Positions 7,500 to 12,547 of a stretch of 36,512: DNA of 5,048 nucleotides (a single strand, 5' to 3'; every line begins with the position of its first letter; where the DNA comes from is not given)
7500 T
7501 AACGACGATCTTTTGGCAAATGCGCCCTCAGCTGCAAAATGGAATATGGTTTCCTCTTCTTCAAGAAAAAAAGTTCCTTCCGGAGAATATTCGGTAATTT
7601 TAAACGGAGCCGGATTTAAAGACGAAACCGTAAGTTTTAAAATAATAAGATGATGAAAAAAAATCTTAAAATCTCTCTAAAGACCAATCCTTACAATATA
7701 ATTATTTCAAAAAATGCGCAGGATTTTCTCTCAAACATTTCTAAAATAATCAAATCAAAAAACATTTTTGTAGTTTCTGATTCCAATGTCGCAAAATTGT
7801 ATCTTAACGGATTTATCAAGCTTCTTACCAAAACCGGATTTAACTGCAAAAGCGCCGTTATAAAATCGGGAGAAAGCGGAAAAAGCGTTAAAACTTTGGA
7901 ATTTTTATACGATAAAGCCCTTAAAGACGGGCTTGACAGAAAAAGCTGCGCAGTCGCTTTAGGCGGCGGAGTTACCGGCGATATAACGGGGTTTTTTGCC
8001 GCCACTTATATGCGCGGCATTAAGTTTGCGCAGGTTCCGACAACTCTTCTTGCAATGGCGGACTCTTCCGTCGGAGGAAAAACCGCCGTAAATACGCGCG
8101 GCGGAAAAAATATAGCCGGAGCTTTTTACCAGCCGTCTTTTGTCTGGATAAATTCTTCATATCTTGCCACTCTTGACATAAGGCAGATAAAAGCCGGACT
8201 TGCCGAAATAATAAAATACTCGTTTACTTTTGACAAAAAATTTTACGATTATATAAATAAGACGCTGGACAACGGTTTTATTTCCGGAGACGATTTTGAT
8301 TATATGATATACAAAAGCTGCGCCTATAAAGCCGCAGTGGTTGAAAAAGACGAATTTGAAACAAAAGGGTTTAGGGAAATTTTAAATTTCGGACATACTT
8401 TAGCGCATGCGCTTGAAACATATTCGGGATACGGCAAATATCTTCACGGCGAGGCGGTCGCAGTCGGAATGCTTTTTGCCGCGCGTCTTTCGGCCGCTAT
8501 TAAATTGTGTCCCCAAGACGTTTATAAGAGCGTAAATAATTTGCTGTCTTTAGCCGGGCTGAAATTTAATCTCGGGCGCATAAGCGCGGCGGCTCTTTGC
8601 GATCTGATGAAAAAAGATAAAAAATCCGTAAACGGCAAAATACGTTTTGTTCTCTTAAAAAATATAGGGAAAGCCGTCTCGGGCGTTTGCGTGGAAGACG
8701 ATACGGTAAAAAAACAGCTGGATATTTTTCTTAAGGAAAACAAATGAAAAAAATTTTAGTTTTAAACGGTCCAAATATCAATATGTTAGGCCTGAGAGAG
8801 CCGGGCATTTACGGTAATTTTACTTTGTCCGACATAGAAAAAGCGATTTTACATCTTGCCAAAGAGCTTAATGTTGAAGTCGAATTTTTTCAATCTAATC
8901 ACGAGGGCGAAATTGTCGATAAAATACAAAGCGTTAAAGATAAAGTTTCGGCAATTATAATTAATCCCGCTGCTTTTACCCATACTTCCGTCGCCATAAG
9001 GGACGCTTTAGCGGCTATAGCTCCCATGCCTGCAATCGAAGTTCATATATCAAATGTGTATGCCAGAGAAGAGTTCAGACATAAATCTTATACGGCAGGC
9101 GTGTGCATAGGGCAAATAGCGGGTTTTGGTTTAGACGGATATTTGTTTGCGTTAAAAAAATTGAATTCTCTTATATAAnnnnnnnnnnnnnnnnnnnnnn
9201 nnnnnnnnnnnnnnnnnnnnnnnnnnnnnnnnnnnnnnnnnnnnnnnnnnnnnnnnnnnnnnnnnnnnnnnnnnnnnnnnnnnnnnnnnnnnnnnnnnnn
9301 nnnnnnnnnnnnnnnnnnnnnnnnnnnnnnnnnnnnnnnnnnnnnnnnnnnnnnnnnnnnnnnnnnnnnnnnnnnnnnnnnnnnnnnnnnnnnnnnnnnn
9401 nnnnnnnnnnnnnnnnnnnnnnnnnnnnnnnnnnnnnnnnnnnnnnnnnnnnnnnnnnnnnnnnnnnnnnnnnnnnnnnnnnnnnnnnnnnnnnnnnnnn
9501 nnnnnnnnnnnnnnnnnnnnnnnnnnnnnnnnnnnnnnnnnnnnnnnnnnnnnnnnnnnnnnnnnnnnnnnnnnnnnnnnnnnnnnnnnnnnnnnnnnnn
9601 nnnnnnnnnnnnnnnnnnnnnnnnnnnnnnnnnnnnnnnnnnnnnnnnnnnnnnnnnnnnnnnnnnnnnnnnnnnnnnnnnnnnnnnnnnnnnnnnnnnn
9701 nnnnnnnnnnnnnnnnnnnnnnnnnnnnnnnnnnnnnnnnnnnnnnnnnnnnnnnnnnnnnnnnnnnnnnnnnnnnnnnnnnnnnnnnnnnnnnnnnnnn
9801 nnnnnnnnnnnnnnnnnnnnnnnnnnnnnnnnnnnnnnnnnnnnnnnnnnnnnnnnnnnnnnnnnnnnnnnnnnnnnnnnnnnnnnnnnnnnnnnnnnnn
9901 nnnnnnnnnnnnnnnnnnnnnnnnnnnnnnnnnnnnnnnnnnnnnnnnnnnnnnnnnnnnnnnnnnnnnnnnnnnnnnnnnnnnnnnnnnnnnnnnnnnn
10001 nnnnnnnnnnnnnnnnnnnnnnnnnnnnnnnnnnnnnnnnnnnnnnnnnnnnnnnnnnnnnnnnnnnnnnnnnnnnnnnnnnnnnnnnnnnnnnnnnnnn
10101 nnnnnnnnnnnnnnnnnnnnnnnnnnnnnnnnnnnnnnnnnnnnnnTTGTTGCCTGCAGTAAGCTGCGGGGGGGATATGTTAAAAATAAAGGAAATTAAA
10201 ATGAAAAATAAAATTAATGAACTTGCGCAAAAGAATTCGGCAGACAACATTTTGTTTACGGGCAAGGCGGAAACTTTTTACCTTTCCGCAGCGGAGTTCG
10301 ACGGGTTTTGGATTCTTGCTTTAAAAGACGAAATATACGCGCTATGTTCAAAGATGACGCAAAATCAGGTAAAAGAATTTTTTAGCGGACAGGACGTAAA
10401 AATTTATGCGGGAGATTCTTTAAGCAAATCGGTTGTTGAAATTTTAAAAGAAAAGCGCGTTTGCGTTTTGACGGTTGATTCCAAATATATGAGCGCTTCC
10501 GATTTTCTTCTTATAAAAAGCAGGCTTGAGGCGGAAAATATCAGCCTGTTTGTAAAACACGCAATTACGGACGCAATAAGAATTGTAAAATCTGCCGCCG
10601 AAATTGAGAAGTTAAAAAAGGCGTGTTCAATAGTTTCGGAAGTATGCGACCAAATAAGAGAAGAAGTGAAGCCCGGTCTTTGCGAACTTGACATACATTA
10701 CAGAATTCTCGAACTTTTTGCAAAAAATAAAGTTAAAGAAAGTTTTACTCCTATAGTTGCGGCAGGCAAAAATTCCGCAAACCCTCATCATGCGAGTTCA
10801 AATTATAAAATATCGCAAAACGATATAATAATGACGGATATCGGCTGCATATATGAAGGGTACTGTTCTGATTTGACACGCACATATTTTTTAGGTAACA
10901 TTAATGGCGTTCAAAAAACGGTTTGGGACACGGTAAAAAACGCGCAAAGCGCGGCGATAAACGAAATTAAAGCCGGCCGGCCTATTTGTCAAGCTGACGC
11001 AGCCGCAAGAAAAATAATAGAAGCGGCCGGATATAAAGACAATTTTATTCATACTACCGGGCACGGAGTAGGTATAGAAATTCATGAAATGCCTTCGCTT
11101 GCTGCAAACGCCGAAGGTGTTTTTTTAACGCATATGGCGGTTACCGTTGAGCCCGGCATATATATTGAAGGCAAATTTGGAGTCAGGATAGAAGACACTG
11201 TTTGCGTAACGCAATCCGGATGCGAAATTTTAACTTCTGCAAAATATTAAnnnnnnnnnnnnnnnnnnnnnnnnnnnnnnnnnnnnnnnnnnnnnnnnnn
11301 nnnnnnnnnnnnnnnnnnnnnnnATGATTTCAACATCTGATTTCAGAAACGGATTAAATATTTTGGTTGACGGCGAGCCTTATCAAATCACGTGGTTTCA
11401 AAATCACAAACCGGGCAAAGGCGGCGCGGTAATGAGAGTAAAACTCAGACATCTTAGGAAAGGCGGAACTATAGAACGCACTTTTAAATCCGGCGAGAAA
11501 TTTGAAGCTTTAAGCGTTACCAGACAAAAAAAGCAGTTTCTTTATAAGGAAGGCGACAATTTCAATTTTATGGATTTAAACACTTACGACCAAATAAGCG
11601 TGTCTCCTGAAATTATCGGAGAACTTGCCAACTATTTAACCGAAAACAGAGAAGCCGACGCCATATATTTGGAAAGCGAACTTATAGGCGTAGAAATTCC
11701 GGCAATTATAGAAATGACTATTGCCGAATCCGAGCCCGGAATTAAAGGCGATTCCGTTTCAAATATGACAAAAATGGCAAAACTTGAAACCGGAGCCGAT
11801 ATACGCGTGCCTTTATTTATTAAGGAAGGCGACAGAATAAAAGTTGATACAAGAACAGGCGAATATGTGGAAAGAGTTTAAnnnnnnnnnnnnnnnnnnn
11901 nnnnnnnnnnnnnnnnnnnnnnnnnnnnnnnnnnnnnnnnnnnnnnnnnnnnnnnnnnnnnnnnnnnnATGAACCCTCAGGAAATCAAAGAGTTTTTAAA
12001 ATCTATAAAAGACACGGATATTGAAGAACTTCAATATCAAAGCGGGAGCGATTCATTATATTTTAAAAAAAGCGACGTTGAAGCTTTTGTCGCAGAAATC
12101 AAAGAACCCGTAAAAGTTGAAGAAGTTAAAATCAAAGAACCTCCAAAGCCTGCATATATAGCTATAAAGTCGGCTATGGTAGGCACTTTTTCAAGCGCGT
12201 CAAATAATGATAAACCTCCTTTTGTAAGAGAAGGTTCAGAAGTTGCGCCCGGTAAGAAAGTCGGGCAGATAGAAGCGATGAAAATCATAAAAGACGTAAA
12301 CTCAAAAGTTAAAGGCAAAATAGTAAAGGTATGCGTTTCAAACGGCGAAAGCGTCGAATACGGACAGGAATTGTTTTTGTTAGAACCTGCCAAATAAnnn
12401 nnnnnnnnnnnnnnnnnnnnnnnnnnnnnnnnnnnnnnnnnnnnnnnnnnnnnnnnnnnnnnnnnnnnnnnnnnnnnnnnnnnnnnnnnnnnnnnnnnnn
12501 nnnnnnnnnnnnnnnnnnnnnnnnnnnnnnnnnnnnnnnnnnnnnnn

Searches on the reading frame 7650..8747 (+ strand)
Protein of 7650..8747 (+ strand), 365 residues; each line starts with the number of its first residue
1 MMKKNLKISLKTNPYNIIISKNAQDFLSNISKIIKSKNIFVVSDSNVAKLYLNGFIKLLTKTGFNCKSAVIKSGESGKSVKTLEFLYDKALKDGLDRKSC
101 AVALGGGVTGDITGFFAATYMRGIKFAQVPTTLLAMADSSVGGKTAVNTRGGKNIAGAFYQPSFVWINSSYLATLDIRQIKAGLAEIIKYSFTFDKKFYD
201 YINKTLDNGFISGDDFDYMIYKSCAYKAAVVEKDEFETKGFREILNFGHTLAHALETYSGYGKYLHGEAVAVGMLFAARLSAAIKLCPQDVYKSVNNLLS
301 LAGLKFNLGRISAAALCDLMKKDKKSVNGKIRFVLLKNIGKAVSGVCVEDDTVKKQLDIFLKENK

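Call 7: search_protein_families(library=pfam, proteins=[window:7650-8747:+], max_evalue=0.001)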
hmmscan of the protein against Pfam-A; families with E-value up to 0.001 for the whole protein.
window:7650-8747:+ (365 aa): 2 families
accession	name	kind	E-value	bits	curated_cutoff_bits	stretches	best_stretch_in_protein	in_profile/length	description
PF24621.2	DHQS_C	-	2.8e-42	144.5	27.6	1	183-326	1-144/144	3-dehydroquinate synthase C-terminal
PF01761.26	DHQ_synthase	-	2.8e-42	143.4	24.2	1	70-181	3-114/115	3-dehydroquinate synthase N-terminal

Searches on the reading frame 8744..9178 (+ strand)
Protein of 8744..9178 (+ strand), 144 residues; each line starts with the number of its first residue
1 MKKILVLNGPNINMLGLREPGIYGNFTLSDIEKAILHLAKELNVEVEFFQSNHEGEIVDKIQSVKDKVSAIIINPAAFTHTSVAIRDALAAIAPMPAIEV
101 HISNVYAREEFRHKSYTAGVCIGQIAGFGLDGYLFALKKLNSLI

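Call 7: search_protein_families(library=pfam, proteins=[window:8744-9178:+], max_evalue=0.001)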
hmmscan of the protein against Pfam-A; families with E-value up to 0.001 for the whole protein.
window:8744-9178:+ (144 aa): 1 family
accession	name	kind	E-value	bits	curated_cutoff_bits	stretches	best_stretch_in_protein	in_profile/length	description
PF01220.24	DHquinase_II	-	9.5e-61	204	23.3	1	3-140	1-137/138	Dehydroquinase class II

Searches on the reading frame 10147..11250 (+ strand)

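Call 7: search_protein_families(library=pfam, proteins=[window:10147-11250:+], max_evalue=0.001)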
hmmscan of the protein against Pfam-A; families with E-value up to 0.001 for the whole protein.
window:10147-11250:+ (367 aa): 2 families
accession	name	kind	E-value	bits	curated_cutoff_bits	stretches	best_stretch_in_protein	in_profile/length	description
PF00557.29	Peptidase_M24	-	6.6e-62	209.4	23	1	154-356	1-208/208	Metallopeptidase family M24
PF01321.24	Creatinase_N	-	0.00047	21.1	22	1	22-146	4-127/128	Creatinase/Prolidase N-terminal domain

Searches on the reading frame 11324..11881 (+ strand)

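Call 7: search_protein_families(library=pfam, proteins=[window:11324-11881:+], max_evalue=0.001)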
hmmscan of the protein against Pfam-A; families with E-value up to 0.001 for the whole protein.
window:11324-11881:+ (185 aa): 3 families
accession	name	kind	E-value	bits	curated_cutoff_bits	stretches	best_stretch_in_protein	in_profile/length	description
PF09285.17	Elong-fact-P_C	-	2.2e-26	91.7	25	1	129-184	1-56/56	Elongation factor P, C-terminal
PF08207.18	EFP_N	-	1e-23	83.5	23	1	3-60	1-58/58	Elongation factor P (EF-P) KOW-like domain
PF01132.26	EFP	-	2.5e-18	66.2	27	1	70-120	3-53/54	Elongation factor P (EF-P) OB domain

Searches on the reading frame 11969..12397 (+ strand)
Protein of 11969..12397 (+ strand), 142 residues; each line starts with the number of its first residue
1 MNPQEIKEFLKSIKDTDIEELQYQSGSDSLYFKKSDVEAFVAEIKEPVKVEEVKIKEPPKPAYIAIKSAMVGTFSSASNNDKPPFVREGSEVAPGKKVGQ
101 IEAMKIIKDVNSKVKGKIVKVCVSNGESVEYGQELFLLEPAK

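Call 7: search_protein_families(library=pfam, proteins=[window:11969-12397:+], max_evalue=0.001)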
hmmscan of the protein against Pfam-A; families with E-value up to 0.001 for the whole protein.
window:11969-12397:+ (142 aa): 2 families
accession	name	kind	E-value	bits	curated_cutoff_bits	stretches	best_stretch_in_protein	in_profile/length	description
PF00364.28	Biotin_lipoyl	-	4.2e-14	52.6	22.1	1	66-137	3-72/73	Biotin-requiring enzyme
PF01597.25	GCV_H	-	0.00052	20.4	22.2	0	88-121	41-74/122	Glycine cleavage H-protein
